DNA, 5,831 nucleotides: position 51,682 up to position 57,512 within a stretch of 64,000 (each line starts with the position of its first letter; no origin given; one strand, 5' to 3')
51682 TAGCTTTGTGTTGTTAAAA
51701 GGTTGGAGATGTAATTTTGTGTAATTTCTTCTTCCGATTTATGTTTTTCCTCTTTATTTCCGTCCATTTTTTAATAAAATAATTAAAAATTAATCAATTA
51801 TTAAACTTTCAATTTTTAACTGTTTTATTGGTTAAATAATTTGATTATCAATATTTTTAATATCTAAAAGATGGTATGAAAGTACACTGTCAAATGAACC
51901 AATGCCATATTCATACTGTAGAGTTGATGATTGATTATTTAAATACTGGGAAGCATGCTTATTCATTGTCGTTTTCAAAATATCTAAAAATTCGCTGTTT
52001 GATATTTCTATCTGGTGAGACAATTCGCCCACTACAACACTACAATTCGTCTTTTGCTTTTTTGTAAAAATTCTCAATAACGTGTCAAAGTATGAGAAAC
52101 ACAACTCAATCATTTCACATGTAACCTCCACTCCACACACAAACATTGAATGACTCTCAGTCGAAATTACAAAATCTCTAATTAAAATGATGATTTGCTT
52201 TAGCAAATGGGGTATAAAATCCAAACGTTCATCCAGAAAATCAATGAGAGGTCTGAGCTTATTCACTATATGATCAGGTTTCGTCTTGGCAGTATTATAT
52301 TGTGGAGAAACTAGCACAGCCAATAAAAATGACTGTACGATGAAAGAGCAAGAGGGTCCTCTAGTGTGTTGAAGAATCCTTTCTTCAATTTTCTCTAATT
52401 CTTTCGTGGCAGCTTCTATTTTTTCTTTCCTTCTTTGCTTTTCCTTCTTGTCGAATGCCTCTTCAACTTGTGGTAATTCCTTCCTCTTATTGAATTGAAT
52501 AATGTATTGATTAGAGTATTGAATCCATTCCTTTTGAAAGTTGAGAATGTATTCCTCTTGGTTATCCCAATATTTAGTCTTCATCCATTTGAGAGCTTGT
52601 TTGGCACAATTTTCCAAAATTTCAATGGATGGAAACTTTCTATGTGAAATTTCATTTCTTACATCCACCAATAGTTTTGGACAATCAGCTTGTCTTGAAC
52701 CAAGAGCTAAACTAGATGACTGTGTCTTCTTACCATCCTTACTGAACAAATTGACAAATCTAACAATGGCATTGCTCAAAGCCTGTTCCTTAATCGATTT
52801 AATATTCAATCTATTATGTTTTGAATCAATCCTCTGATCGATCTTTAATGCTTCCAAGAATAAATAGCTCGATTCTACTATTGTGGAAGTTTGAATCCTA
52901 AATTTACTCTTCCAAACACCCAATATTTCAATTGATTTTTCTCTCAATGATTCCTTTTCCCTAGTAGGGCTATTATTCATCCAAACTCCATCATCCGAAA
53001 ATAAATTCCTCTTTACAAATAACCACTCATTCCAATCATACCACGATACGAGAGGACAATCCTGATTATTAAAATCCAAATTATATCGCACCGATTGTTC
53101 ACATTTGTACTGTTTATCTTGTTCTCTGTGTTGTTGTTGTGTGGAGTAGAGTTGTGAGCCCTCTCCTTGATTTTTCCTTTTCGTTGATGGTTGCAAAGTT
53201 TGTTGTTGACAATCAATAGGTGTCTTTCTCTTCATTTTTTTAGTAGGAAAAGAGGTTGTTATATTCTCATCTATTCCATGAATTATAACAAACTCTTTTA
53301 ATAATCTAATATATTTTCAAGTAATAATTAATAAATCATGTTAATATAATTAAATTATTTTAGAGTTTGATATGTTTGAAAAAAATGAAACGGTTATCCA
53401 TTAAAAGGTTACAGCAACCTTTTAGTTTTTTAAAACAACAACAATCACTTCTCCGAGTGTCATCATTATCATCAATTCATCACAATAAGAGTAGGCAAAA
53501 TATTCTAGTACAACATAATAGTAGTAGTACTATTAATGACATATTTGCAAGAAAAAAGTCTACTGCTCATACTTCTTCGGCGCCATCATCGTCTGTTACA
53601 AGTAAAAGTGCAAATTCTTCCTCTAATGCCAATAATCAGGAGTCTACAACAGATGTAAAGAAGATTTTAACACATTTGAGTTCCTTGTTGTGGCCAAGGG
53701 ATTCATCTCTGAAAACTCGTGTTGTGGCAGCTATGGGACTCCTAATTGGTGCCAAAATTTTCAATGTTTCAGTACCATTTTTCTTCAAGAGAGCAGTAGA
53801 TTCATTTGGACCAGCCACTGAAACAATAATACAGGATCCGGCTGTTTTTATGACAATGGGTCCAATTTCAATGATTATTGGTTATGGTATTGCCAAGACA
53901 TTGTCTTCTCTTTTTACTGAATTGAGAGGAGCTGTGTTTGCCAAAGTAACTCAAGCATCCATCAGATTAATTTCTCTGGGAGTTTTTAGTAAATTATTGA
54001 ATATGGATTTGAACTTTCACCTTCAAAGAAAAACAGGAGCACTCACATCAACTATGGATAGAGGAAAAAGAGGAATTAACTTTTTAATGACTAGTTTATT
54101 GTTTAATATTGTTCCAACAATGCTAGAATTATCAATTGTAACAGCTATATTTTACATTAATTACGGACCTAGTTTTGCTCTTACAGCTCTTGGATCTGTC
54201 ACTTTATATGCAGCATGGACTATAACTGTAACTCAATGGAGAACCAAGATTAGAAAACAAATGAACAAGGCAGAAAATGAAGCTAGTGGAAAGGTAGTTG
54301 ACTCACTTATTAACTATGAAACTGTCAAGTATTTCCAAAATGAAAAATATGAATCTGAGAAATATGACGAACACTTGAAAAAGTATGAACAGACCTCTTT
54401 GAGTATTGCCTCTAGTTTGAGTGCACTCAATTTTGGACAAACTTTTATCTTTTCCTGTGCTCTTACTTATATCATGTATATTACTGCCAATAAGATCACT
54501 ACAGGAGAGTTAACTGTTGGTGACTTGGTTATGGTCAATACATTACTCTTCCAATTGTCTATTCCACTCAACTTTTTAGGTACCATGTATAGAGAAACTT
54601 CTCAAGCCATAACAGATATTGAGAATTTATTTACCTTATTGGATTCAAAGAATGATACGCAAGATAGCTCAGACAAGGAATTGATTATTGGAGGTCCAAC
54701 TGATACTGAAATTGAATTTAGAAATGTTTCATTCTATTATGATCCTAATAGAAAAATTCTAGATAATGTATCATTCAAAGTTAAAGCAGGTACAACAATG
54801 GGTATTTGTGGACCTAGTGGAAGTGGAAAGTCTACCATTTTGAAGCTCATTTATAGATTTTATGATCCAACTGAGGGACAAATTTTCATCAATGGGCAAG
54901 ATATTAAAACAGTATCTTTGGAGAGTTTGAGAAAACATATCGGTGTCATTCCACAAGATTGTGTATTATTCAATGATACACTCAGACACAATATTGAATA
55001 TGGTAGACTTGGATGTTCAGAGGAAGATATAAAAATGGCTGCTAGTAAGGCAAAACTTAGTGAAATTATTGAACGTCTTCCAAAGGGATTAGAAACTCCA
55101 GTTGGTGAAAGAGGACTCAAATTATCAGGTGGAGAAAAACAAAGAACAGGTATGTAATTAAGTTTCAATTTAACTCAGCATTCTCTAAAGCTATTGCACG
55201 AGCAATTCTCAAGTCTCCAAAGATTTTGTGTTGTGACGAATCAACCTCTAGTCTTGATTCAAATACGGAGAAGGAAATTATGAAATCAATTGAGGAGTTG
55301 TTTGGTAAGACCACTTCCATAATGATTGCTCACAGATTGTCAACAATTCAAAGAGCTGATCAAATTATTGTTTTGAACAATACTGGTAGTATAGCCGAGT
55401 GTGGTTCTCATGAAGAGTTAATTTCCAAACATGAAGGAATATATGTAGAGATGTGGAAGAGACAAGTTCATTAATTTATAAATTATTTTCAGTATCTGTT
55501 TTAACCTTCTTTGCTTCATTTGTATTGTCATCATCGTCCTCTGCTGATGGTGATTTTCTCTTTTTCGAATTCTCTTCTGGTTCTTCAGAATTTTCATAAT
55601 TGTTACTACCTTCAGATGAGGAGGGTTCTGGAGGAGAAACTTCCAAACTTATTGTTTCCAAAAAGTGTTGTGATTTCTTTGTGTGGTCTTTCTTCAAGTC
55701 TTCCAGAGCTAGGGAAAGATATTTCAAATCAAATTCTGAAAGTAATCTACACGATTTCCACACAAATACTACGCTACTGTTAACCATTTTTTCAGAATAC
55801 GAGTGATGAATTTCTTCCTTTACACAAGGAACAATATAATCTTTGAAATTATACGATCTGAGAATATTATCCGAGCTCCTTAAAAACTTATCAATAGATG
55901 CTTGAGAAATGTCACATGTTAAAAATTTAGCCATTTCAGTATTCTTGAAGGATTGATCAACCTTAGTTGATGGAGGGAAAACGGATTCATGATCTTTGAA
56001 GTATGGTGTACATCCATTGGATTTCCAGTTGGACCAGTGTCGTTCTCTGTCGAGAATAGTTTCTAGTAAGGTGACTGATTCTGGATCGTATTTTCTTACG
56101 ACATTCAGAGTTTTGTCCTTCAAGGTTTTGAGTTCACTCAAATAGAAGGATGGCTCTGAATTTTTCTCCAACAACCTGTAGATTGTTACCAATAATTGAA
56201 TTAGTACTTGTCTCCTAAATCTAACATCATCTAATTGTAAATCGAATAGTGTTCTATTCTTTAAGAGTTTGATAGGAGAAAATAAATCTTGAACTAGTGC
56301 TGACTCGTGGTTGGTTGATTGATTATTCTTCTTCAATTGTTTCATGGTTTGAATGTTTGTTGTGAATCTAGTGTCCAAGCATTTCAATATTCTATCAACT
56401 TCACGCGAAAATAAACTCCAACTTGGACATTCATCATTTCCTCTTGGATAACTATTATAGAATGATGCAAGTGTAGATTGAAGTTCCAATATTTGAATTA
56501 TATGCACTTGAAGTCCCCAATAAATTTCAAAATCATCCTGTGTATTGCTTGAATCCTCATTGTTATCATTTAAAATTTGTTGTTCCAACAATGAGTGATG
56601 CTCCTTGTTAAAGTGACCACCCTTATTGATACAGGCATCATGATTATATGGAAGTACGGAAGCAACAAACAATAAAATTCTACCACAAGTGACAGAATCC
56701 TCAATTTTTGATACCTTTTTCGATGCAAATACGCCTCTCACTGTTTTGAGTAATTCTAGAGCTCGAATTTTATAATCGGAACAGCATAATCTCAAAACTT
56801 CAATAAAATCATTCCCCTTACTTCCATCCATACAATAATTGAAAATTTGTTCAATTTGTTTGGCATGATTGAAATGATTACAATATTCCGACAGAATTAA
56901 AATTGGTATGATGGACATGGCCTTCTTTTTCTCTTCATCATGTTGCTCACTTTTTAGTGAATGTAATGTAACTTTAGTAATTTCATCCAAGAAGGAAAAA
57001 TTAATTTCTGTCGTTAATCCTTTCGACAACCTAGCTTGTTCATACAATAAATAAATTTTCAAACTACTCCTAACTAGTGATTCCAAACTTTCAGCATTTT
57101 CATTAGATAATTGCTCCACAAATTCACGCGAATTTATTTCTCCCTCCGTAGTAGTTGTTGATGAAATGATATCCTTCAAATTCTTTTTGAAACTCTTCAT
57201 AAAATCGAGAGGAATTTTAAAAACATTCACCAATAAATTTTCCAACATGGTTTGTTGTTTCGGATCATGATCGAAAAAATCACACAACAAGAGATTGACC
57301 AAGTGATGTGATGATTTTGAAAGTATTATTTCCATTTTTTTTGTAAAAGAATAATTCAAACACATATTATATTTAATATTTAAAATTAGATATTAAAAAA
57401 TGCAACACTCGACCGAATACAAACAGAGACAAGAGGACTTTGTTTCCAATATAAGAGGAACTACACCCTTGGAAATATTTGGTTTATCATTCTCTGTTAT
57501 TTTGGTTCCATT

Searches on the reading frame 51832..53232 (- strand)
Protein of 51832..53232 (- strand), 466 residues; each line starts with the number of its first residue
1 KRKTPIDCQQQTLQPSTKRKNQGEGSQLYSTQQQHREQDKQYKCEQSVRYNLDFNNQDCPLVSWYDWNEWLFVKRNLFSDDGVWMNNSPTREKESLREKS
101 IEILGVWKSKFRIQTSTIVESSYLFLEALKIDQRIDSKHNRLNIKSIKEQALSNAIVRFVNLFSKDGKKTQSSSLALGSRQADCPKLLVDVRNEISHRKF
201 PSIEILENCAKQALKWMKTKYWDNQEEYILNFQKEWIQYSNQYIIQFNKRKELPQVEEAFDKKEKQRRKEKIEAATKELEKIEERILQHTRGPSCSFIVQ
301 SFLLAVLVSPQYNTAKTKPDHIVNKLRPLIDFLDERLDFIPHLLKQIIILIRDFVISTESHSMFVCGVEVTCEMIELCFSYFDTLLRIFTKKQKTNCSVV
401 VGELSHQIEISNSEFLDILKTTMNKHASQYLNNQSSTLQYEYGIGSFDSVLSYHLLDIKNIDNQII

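Call 26: search_protein_families(library=pfam, proteins=[window:51832-53232:-], max_evalue=0.001)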
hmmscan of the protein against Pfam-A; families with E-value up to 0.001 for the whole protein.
window:51832-53232:- (466 aa): 1 family
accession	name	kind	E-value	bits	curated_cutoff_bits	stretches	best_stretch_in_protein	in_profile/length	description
PF04031.18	Las1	-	4.4e-33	114.8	22.7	1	62-223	1-148/149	Las1-like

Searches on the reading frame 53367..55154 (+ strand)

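Call 26: search_protein_families(library=pfam, proteins=[window:53367-55154:+], max_evalue=0.001)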
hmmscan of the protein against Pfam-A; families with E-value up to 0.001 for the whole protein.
window:53367-55154:+ (596 aa): 2 families
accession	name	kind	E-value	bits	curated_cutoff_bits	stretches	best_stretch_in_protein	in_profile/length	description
PF00664.28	ABC_membrane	-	6.4e-39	134.7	28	1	121-400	3-273/274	ABC transporter transmembrane region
PF00005.33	ABC_tran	-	9.1e-28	98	25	1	465-594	1-117/137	ABC transporter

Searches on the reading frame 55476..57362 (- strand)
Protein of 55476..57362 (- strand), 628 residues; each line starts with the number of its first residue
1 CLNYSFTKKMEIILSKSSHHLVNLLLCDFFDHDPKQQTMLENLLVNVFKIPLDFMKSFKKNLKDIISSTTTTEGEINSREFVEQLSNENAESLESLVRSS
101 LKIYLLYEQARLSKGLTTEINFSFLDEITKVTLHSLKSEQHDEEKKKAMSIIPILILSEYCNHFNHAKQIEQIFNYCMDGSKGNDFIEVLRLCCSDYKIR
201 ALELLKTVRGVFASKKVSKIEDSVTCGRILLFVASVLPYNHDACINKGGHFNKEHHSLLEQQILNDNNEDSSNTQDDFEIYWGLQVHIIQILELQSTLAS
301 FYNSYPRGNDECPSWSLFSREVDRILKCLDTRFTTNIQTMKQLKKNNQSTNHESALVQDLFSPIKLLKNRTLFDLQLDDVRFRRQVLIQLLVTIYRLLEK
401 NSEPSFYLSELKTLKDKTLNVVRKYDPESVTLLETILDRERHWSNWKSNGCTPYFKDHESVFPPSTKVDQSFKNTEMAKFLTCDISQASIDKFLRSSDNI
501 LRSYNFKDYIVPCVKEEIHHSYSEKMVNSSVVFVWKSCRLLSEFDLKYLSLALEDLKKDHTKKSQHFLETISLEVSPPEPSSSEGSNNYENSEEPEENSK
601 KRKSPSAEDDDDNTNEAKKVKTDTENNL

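Call 26: search_protein_families(library=pfam, proteins=[window:55476-57362:-], max_evalue=0.001)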
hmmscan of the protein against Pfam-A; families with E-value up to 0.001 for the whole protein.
window:55476-57362:- (628 aa): 1 family
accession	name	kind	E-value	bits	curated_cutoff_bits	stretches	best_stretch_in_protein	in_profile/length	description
PF11957.13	efThoc1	-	8.3e-24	84.6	27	1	144-548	13-449/490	THO complex subunit 1 transcription elongation factor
